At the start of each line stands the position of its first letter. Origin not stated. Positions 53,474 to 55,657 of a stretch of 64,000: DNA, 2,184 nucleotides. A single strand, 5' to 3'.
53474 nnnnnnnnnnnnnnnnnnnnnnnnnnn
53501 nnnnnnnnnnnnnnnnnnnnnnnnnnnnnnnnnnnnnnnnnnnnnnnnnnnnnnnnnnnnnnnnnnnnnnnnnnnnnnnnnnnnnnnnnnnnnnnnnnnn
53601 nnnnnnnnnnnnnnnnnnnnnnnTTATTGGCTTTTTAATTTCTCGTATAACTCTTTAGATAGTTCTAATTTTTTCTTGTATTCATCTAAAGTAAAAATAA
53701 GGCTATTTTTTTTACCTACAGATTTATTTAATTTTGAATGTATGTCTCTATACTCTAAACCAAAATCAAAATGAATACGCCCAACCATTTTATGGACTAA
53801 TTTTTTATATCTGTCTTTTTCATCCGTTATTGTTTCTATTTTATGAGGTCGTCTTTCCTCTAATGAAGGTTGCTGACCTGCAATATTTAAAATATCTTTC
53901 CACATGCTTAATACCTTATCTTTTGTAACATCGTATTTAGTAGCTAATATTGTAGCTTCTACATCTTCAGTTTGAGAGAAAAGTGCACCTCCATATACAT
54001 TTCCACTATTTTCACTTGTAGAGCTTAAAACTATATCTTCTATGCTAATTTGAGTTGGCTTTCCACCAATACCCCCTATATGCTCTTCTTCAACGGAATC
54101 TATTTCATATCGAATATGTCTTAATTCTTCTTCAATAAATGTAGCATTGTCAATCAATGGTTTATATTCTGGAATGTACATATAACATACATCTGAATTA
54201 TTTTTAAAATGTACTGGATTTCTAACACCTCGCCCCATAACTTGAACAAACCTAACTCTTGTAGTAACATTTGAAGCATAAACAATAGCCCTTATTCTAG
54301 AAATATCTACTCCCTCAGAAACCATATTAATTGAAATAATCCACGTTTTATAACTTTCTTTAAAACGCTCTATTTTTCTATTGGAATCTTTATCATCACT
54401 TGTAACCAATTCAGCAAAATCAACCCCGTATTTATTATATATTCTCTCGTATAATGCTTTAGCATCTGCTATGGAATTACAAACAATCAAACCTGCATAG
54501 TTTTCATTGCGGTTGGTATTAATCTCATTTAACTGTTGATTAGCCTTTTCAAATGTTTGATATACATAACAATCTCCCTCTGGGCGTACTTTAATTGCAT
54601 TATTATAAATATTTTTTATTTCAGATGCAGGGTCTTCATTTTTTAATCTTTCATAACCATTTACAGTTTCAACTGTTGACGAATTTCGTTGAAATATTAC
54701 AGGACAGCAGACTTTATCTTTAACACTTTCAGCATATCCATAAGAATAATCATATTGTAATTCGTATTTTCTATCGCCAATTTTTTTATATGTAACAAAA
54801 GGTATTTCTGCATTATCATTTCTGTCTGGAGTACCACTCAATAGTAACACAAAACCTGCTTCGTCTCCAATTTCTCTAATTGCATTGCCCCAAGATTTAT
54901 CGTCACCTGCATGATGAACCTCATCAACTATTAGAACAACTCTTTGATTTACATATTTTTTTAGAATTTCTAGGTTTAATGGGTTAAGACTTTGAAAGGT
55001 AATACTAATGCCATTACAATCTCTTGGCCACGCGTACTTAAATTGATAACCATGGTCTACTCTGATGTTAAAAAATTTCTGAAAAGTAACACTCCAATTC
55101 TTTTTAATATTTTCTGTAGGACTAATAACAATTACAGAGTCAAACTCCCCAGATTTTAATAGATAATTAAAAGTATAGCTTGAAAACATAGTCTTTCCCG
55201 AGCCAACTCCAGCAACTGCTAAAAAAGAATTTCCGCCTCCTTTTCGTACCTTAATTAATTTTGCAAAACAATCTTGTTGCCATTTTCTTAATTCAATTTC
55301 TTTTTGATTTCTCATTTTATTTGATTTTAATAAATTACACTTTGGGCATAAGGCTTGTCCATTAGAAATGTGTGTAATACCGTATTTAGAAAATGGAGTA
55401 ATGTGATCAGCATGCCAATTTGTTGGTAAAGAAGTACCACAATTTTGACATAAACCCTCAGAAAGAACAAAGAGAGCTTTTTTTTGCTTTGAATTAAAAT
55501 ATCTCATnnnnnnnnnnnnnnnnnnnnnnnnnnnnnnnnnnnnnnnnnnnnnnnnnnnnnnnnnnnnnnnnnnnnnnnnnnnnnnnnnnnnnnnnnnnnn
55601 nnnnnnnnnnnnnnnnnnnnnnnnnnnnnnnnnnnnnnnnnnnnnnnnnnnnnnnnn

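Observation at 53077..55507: HNH nuclease fused to an SF2 helicase, translationally coupled to an unknown 181-aa protein: candidate two-gene defence module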

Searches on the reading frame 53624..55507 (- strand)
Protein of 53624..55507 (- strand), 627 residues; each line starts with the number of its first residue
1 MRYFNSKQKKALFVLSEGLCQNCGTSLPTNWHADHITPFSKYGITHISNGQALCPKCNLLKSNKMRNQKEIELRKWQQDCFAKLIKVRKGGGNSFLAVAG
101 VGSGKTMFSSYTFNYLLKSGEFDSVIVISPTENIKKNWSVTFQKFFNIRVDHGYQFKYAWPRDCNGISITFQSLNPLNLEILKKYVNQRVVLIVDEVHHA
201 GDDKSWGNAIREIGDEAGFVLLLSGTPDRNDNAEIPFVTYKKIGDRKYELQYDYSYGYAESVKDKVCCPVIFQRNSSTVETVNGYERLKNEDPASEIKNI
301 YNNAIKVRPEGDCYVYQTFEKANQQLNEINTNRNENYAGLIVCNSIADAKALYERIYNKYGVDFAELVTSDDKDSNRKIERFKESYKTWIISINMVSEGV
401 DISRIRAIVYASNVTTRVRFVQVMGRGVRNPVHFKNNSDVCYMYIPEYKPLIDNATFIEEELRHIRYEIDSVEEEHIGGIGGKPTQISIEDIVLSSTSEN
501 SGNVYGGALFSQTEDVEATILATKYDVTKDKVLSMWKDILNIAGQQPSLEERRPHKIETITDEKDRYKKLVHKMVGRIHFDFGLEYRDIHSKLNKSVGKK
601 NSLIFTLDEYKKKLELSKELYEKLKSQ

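Call 5: search_protein_families(library=pfam, proteins=[window:53624-55507:-], max_evalue=0.01)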
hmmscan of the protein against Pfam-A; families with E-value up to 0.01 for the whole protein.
window:53624-55507:- (627 aa): 8 families
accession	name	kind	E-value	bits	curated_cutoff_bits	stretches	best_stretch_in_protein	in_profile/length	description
PF04851.21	ResIII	-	7.3e-19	68.7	22.5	1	70-229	1-164/164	Type III restriction enzyme, res subunit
PF00270.35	DEAD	-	1.4e-09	38.3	26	1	77-230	4-163/167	DEAD/DEAH box helicase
PF01844.29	HNH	-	1.7e-09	38.1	21.4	1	20-64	1-47/47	HNH endonuclease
PF00271.37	Helicase_C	-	2.5e-08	34.6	23.5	1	325-429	5-108/110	Helicase conserved C-terminal domain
PF14279.12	HNH_5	-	4.5e-06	26.9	27.5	1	20-68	1-50/56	HNH endonuclease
PF13401.12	AAA_22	-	2.3e-05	25.2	27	1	95-229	8-126/130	AAA domain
PF18766.7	SWI2_SNF2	-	8.9e-05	22.7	26.7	1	102-280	28-198/221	SWI2/SNF2 ATPase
PF16661.11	Lactamase_B_6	-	0.0029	17.4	27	1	494-541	131-177/193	Metallo-beta-lactamase superfamily domain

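Call 6: search_protein_families(library=padloc, proteins=[window:53624-55507:-], max_evalue=0.1)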
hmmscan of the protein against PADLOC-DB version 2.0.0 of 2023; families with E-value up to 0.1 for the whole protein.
window:53624-55507:- (627 aa): 21 families
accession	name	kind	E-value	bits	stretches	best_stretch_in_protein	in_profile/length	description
PDLC02707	PbeA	-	3.8e-20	70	2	61-231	241-417/672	PbeA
PDLC02703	PbeA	-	7.6e-13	45.9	2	72-251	246-428/626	PbeA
PDLC02704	PbeA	-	2.4e-12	44.1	1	61-447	243-648/682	PbeA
PDLC02706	PbeA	-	4.2e-09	33.6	2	367-433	596-662/722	PbeA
PDLC03658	mREase_IV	-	4.8e-09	32.5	1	57-432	207-547/953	Type IV methyl-directed restriction enzyme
PDLC01252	Cas3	-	1.2e-08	32.8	1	98-435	5-291/324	CAS-I; effector_G3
PDLC00938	Cas3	-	2e-08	31.8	1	322-465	208-355/358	CRISPR-associated helicase Cas3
PDLC01439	typeIV_DinG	-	1.2e-07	28.8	1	329-406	401-475/575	CAS-IV-A; associated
PDLC01770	Cas3g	-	2e-07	27.9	1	277-480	197-385/733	-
PDLC03047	REase_I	-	3.2e-06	23.2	1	352-445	623-719/1107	Type I restriction enzyme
PDLC02705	PbeA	-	1.9e-05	21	1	359-430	552-620/691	PbeA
PDLC01759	Cas3b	-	3.8e-05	20.6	1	320-403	426-513/711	-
PDLC03659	mREase_IV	-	8.1e-05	18.7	1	78-232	224-376/945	Type IV methyl-directed restriction enzyme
PDLC03042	REase_I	-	0.00011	17.7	1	349-430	744-830/1170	Type I restriction enzyme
PDLC03418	REase_II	-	0.00016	19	1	2-64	309-372/372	Type II restriction enzyme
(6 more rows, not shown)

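Call 7: search_protein_families(library=ncbifam, proteins=[window:53624-55507:-], max_evalue=0.01)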
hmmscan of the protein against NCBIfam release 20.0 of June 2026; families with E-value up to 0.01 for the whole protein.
window:53624-55507:- (627 aa): 7 families
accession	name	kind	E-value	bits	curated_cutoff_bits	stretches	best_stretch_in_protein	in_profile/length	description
TIGR04095.1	dnd_restrict_1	equivalog_domain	1e-12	47.8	600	2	69-230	5-171/451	DNA phosphorothioation system restriction enzyme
NF046051.1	restrict_EcoAI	equivalog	8.4e-10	37.7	550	1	59-429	144-513/768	EcoAI/FtnUII family type I restriction enzme subunit R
TIGR01587.1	cas3_core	equivalog_domain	7.6e-08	31.8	102.45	1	322-465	208-355/358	CRISPR-associated helicase Cas3'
NF008521.0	PRK11448.1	equivalog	1.9e-07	29.6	729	1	350-430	719-800/1123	type I restriction-modification system endonuclease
NF010337.0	PRK13766.1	equivalog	3.3e-07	28.8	610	1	373-430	411-468/781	Hef nuclease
NF053632.1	heli_RadD_YejH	equivalog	0.00097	17.5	720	0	336-430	249-342/573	DNA repair helicase RadD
NF040563.1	guided_IscB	equivalog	0.0049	16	175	1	12-69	187-243/314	RNA-guided endonuclease IscB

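Call 8: search_protein_families(library=phrogs, proteins=[window:53624-55507:-], max_evalue=0.01)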
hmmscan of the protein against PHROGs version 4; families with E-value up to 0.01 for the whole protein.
window:53624-55507:- (627 aa): 21 families
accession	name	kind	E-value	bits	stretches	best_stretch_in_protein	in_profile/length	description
phrog_16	-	DNA, RNA and nucleotide metabolism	1.2e-36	127.4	1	62-430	262-586/986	DNA helicase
phrog_62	-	DNA, RNA and nucleotide metabolism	3.8e-20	72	1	63-230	687-852/1881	DNA helicase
phrog_2118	-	DNA, RNA and nucleotide metabolism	9e-14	52.7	1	4-64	163-224/301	HNH endonuclease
phrog_9690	-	DNA, RNA and nucleotide metabolism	1.1e-11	45.4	1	334-431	157-257/306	DNA helicase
phrog_1035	-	DNA, RNA and nucleotide metabolism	1.1e-09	39.6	1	8-73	150-222/271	endonuclease VII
phrog_6050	-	DNA, RNA and nucleotide metabolism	3.7e-09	36.9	1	6-72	300-369/402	HNH endonuclease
phrog_144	-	DNA, RNA and nucleotide metabolism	7.5e-09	36.5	1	16-80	83-150/175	HNH endonuclease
phrog_338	-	DNA, RNA and nucleotide metabolism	4.5e-08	33.8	1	17-77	207-277/340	HNH endonuclease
phrog_589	-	DNA, RNA and nucleotide metabolism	1.9e-07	32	1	12-69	86-146/179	HNH endonuclease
phrog_1271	-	DNA, RNA and nucleotide metabolism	1.3e-06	29.1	1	19-74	268-326/361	HNH endonuclease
phrog_7785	-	DNA, RNA and nucleotide metabolism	1.8e-06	29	1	7-72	60-122/147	HNH endonuclease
phrog_16726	-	DNA, RNA and nucleotide metabolism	6e-06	27.2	1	10-85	86-165/308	HNH endonuclease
phrog_16986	-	unknown function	6.9e-06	26.8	1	18-77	21-81/248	-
phrog_16694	-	unknown function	1e-05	24.7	1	355-430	584-660/1010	-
phrog_5718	-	DNA, RNA and nucleotide metabolism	1.6e-05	25.1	1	14-75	125-187/394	HNH endonuclease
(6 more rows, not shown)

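Call 12: find_homologous_proteins(query=window:53624-55507:-, max_evalue=0.00001)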
Query window:53624-55507:- (627 aa): 2577 proteins with E <= 0.00001 among 8000 candidates; the best 120 are listed.
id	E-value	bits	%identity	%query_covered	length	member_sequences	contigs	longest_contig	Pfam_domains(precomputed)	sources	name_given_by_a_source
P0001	0.0e+0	1438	100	100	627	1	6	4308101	PF00270.36,PF01844.30,PF13401.13,PF00271.38,PF04851.22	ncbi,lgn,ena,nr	ncbi:MAG: DEAD/DEAH box helicase [Flavobacteriaceae bacterium]|nr:MAG: DEAD/DEAH box helicase [Flavo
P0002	8.7e-298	1007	70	100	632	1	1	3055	PF00270.36,PF01844.30,PF00271.38,PF04851.22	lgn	-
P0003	2.2e-297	1006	70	100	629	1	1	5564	PF00270.36,PF01844.30,PF00271.38,PF14279.13,PF04851.22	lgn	-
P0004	2.5e-296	1002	71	96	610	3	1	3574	PF00270.36,PF01844.30,PF00271.38,PF14279.13,PF04851.22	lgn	-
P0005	5.4e-265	899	71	90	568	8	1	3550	PF00270.36,PF13401.13,PF00271.38,PF04851.22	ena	-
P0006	2.1e-262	890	62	100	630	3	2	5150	PF00270.36,PF01844.30,PF00271.38,PF14279.13,PF04851.22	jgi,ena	-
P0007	6.2e-256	869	61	100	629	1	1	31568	PF00270.36,PF01844.30,PF13401.13,PF00271.38,PF14279.13,PF04851.22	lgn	-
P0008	3.1e-255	866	60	100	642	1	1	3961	PF00270.36,PF01844.30,PF13401.13,PF00271.38,PF14279.13,PF04851.22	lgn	-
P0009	1.1e-254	865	60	100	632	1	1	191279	PF00270.36,PF01844.30,PF00271.38,PF14279.13,PF04851.22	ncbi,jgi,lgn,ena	-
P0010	1.0e-243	828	64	89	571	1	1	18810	PF00270.36,PF13401.13,PF00271.38,PF04851.22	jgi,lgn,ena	-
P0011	1.4e-237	808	64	89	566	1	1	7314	PF00270.36,PF13401.13,PF00271.38,PF04851.22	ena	-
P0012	3.0e-237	807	63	89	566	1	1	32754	PF00270.36,PF00271.38,PF04851.22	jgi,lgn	-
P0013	8.5e-237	806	64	89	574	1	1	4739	PF00270.36,PF00271.38,PF04851.22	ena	-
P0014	8.0e-231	786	62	89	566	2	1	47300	PF00270.36,PF13401.13,PF00271.38,PF04851.22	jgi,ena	-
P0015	6.4e-228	776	62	89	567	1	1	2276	PF00270.36,PF00271.38,PF04851.22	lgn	-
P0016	2.3e-213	728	55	100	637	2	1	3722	PF00270.36,PF01844.30,PF00271.38,PF14279.13,PF04851.22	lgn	-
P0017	2.5e-200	685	52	100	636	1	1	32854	PF00270.36,PF01844.30,PF00271.38,PF14279.13,PF04851.22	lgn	-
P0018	2.2e-195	669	51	99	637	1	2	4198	PF00270.36,PF01844.30,PF00271.38,PF14279.13,PF04851.22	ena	-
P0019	3.2e-192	658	50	98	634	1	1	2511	PF00270.36,PF01844.30,PF13401.13,PF00271.38,PF14279.13,PF04851.22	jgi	jgi:superfamily II DNA or RNA helicase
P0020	1.1e-189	650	48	99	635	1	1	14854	PF00270.36,PF01844.30,PF13401.13,PF00271.38,PF14279.13,PF04851.22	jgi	jgi:superfamily II DNA or RNA helicase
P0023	5.5e-176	605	47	98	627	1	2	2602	PF00270.36,PF01844.30,PF13401.13,PF00271.38,PF14279.13,PF04851.22,PF20720.4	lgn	-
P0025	1.4e-172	593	46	100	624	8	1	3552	PF00270.36,PF01844.30,PF18766.8,PF00271.38,PF14279.13,PF04851.22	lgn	-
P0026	2.2e-172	593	45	99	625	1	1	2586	PF00270.36,PF01844.30,PF18766.8,PF00271.38,PF14279.13,PF04851.22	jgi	-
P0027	7.2e-172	591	46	95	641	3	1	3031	PF00270.36,PF01844.30,PF00271.38,PF14279.13,PF04851.22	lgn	-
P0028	1.0e-169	584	46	95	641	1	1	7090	PF00270.36,PF01844.30,PF00271.38,PF14279.13,PF04851.22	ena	-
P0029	2.6e-166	573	46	100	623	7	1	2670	PF00270.36,PF01844.30,PF18766.8,PF00271.38,PF14279.13,PF04851.22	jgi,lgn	-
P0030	7.2e-166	571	46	100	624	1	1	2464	PF00270.36,PF01844.30,PF00271.38,PF14279.13,PF04851.22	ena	-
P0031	2.8e-164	566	47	100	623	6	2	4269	PF00270.36,PF01844.30,PF18766.8,PF00271.38,PF14279.13,PF04851.22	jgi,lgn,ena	jgi:superfamily II DNA or RNA helicase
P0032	4.4e-158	546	43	100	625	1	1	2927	PF00270.36,PF01844.30,PF00271.38,PF14279.13,PF04851.22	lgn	-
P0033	5.2e-155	535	44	98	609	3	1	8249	PF00270.36,PF01844.30,PF00271.38,PF14279.13,PF04851.22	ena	-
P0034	6.5e-154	532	43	100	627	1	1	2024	PF00270.36,PF01844.30,PF00271.38,PF14279.13,PF04851.22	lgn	-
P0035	2.4e-129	451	39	100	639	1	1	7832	PF00270.36,PF01844.30,PF18766.8,PF00271.38,PF14279.13,PF04851.22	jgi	jgi:superfamily II DNA or RNA helicase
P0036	1.1e-112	396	41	82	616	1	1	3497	PF00270.36,PF01844.30,PF18766.8,PF00271.38,PF14279.13,PF04851.22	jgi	jgi:superfamily II DNA or RNA helicase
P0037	2.5e-112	394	39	95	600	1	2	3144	PF00270.36,PF01844.30,PF00271.38,PF14279.13,PF04851.22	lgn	-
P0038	4.3e-112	394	39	95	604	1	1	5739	PF00270.36,PF01844.30,PF00271.38,PF14279.13,PF04851.22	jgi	jgi:superfamily II DNA or RNA helicase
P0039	8.3e-109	383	43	75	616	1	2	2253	PF00270.36,PF01844.30,PF18766.8,PF00271.38,PF14279.13,PF04851.22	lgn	-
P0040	2.7e-108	381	45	74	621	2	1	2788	PF00270.36,PF01844.30,PF14279.13,PF04851.22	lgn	-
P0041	1.8e-106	375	42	76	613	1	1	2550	PF00270.36,PF01844.30,PF00271.38,PF14279.13,PF04851.22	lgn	-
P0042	3.0e-106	374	36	96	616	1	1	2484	PF00270.36,PF01844.30,PF00271.38,PF14279.13,PF04851.22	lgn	-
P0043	8.5e-106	373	42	74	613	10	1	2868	PF01844.30,PF00271.38,PF14279.13,PF04851.22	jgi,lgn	-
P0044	8.6e-106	373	43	76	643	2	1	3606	PF00270.36,PF01844.30,PF14279.13,PF04851.22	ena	-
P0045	1.6e-105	372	43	75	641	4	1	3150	PF00270.36,PF01844.30,PF14279.13,PF04851.22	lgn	-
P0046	3.4e-105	371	36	99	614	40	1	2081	PF00270.36,PF01844.30,PF00271.38,PF14279.13,PF04851.22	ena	-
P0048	9.7e-105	369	42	75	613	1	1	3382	PF00270.36,PF01844.30,PF14279.13,PF04851.22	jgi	-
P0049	1.4e-104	369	43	75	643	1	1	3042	PF00270.36,PF01844.30,PF14279.13,PF04851.22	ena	-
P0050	4.3e-104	367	41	77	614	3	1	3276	PF00270.36,PF01844.30,PF00271.38,PF14279.13,PF04851.22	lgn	-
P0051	2.2e-102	362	44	72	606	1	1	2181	PF00270.36,PF01844.30,PF13401.13,PF00271.38,PF04851.22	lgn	-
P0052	1.8e-101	359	34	98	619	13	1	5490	PF00270.36,PF01844.30,PF00271.38,PF14279.13,PF04851.22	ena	-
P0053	2.4e-99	352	38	85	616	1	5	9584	PF00270.36,PF01844.30,PF00271.38,PF14279.13,PF04851.22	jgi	jgi:superfamily II DNA or RNA helicase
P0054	3.2e-97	345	36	99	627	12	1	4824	PF00270.36,PF01844.30,PF14279.13,PF04851.22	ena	-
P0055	3.6e-97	344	42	72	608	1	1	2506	PF00270.36,PF00176.30,PF01844.30,PF13401.13,PF14279.13,PF04851.22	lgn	-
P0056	2.2e-96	342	40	77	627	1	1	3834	PF00270.36,PF01844.30,PF00271.38,PF14279.13,PF04851.22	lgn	-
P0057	4.6e-96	341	42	72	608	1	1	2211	PF00270.36,PF01844.30,PF18766.8,PF13401.13,PF00271.38,PF14279.13,PF04851.22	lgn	-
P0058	4.1e-95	338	39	78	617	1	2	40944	PF00270.36,PF01844.30,PF00271.38,PF14279.13,PF04851.22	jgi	jgi:superfamily II DNA or RNA helicase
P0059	1.1e-94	336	35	96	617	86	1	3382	PF00270.36,PF01844.30,PF00271.38,PF14279.13,PF04851.22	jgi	jgi:superfamily II DNA or RNA helicase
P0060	2.8e-94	335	40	74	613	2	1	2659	PF00270.36,PF01844.30,PF00271.38,PF14279.13,PF04851.22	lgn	-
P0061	7.8e-94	333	39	77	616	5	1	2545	PF00270.36,PF01844.30,PF00271.38,PF14279.13,PF04851.22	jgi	-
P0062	1.9e-93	332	38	74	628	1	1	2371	PF00270.36,PF01844.30,PF00271.38,PF14279.13,PF04851.22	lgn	-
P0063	3.9e-93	331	38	77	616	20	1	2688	PF00270.36,PF01844.30,PF00271.38,PF14279.13,PF04851.22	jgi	jgi:superfamily II DNA or RNA helicase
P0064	1.6e-92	329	34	98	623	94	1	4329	PF00270.36,PF01844.30,PF00271.38,PF14279.13,PF04851.22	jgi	-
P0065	2.8e-92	328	39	74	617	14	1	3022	PF00270.36,PF01844.30,PF00271.38,PF14279.13,PF04851.22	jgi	jgi:superfamily II DNA or RNA helicase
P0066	1.3e-87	313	38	78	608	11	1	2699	PF00270.36,PF01844.30,PF13401.13,PF00271.38,PF14279.13,PF04851.22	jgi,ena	jgi:superfamily II DNA or RNA helicase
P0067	3.8e-86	308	33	99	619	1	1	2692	PF00270.36,PF01844.30,PF14279.13,PF04851.22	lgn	-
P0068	5.3e-86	308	32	96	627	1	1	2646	PF00270.36,PF00176.30,PF01844.30,PF18766.8,PF14279.13,PF04851.22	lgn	-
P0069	2.5e-85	305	32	96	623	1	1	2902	PF00270.36,PF13604.13,PF01844.30,PF13245.13,PF14279.13,PF04851.22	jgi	jgi:superfamily II DNA or RNA helicase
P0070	1.1e-84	303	32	93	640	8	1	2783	PF00270.36,PF00176.30,PF01844.30,PF14279.13,PF04851.22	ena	-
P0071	5.0e-84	301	31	96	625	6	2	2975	PF00270.36,PF00176.30,PF13604.13,PF01844.30,PF13245.13,PF14279.13,PF04851.22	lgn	-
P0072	2.6e-83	299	34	96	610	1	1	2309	PF00270.36,PF01844.30,PF14279.13,PF04851.22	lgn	-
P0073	3.6e-83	298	32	99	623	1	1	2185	PF00270.36,PF00176.30,PF01844.30,PF04851.22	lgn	-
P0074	4.3e-83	298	32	99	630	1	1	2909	PF00270.36,PF01844.30,PF18766.8,PF00271.38,PF14279.13,PF04851.22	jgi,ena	-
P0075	1.2e-82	296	35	77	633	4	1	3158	PF00270.36,PF01844.30,PF18766.8,PF14279.13,PF04851.22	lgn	-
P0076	3.5e-82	295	31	99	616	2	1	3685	PF00270.36,PF01844.30,PF14279.13,PF04851.22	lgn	-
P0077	6.7e-82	294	31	98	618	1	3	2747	PF00270.36,PF01844.30,PF14279.13,PF04851.22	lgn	-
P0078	8.8e-82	294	31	98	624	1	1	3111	PF00270.36,PF00176.30,PF01844.30,PF18766.8,PF14279.13,PF04851.22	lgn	-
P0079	1.4e-81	293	32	99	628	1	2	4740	PF00270.36,PF01844.30,PF14279.13,PF04851.22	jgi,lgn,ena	-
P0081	1.6e-80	289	34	95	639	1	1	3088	PF01844.30,PF00271.38,PF14279.13,PF04851.22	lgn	-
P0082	2.8e-80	289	36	76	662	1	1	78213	PF00270.36,PF01844.30,PF18766.8,PF04851.22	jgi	jgi:superfamily II DNA or RNA helicase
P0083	5.2e-80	288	32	99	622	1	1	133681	PF00270.36,PF01844.30,PF14279.13,PF04851.22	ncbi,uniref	ncbi:DEAD/DEAH box helicase family protein [Micromonospora sp. LOL_021]|uniref:DEAD/DEAH box helicas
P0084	6.8e-80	287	36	76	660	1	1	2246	PF01844.30,PF14279.13,PF04851.22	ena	-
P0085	1.3e-79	286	35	74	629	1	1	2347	PF00270.36,PF01844.30,PF04851.22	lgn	-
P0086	1.3e-79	286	32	98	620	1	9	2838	PF00270.36,PF00176.30,PF01844.30,PF04851.22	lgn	-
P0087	2.0e-79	286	34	76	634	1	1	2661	PF00270.36,PF00176.30,PF01844.30,PF18766.8,PF14279.13,PF04851.22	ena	-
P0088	2.7e-79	285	31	100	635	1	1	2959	PF00270.36,PF01844.30,PF04851.22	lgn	-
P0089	5.7e-79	284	32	94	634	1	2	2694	PF00270.36,PF01844.30,PF14279.13,PF04851.22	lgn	-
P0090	7.1e-79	284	32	97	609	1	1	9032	PF00270.36,PF01844.30,PF14279.13,PF04851.22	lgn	-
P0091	1.2e-78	283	35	75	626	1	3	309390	PF00270.36,PF00176.30,PF01844.30,PF18766.8,PF13401.13,PF00271.38,PF14279.13,PF04851.22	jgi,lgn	jgi:superfamily II DNA or RNA helicase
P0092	3.0e-78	282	31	98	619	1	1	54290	PF00270.36,PF01844.30,PF14279.13,PF04851.22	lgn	-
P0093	3.1e-78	282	33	100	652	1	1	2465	PF00270.36,PF01844.30,PF14279.13,PF04851.22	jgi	jgi:superfamily II DNA or RNA helicase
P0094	4.1e-78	281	31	98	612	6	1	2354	PF00270.36,PF01844.30,PF18766.8,PF14279.13,PF04851.22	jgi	jgi:superfamily II DNA or RNA helicase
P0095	4.6e-78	281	32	99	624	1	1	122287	PF00270.36,PF01844.30,PF18766.8,PF00271.38,PF04851.22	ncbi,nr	ncbi:MAG: DEAD/DEAH box helicase family protein [bacterium]|nr:DEAD/DEAH box helicase family protein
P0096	6.8e-78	281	30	99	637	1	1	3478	PF00270.36,PF01844.30,PF13245.13,PF18766.8,PF13401.13,PF14279.13,PF04851.22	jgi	jgi:superfamily II DNA or RNA helicase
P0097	1.5e-77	280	30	100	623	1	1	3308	PF00270.36,PF01844.30,PF14279.13,PF04851.22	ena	-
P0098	1.6e-77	280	31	98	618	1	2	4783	PF00270.36,PF01844.30,PF18766.8,PF04851.22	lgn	-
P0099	1.9e-77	279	36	74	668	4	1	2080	PF00270.36,PF01844.30,PF00271.38,PF14279.13,PF04851.22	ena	-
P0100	4.3e-77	278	34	74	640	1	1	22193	PF00270.36,PF01844.30,PF00271.38,PF14279.13,PF04851.22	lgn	-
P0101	4.7e-77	278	32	98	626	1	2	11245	PF00270.36,PF01844.30,PF02945.22,PF13401.13,PF04851.22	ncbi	-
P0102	6.4e-77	278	30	98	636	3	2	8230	PF00270.36,PF00176.30,PF01844.30,PF02945.22,PF13401.13,PF04851.22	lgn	-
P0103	6.5e-77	278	31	98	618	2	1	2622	PF00270.36,PF01844.30,PF18766.8,PF04851.22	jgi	jgi:superfamily II DNA or RNA helicase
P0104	1.1e-76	277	31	98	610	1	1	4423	PF00270.36,PF01844.30,PF00271.38,PF14279.13,PF04851.22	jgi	jgi:superfamily II DNA or RNA helicase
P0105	1.5e-76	276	34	74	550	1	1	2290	PF00270.36,PF00176.30,PF01844.30,PF18766.8,PF00271.38,PF14279.13,PF04851.22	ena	-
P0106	2.0e-76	276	30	99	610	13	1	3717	PF00270.36,PF01844.30,PF00271.38,PF14279.13,PF04851.22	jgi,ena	jgi:superfamily II DNA or RNA helicase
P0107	2.7e-76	275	34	73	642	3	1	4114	PF00270.36,PF00176.30,PF01844.30,PF18766.8,PF00271.38,PF14279.13,PF04851.22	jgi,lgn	-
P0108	6.2e-76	274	31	96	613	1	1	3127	PF00270.36,PF00176.30,PF01844.30,PF14279.13,PF04851.22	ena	-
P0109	2.0e-75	273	32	85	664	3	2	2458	PF00270.36,PF01844.30,PF00271.38,PF14279.13,PF04851.22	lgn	-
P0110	2.3e-75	272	34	81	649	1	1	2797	PF00270.36,PF01844.30,PF13401.13,PF14279.13,PF04851.22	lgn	-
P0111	2.6e-75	272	31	98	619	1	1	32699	PF00270.36,PF01844.30,PF18766.8,PF04851.22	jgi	jgi:superfamily II DNA or RNA helicase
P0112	3.4e-75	272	34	77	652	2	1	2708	PF00270.36,PF01844.30,PF14279.13,PF04851.22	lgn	-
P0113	4.6e-75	271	31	98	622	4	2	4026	PF00270.36,PF01844.30,PF04851.22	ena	-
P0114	5.6e-75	271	31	98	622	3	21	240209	PF00270.36,PF01844.30,PF04851.22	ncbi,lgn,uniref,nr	ncbi:DEAD/DEAH box helicase family protein [Streptomyces sp. 3211]|uniref:DEAD/DEAH box helicase fam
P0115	6.1e-75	271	30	99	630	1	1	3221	PF00270.36,PF01844.30,PF14279.13,PF04851.22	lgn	-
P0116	7.4e-75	271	33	77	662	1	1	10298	PF00270.36,PF00176.30,PF01844.30,PF18766.8,PF00271.38,PF14279.13,PF04851.22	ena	-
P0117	8.2e-75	271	31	98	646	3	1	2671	PF00270.36,PF01844.30,PF00271.38,PF14279.13,PF04851.22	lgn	-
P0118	1.4e-74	270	31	98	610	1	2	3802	PF00270.36,PF01844.30,PF18766.8,PF13401.13,PF14279.13,PF04851.22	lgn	-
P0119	1.4e-74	270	31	98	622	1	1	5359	PF00270.36,PF01844.30,PF14279.13,PF04851.22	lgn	-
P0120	1.4e-74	270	30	99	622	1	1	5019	PF00270.36,PF01844.30,PF18766.8,PF14279.13,PF04851.22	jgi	jgi:superfamily II DNA or RNA helicase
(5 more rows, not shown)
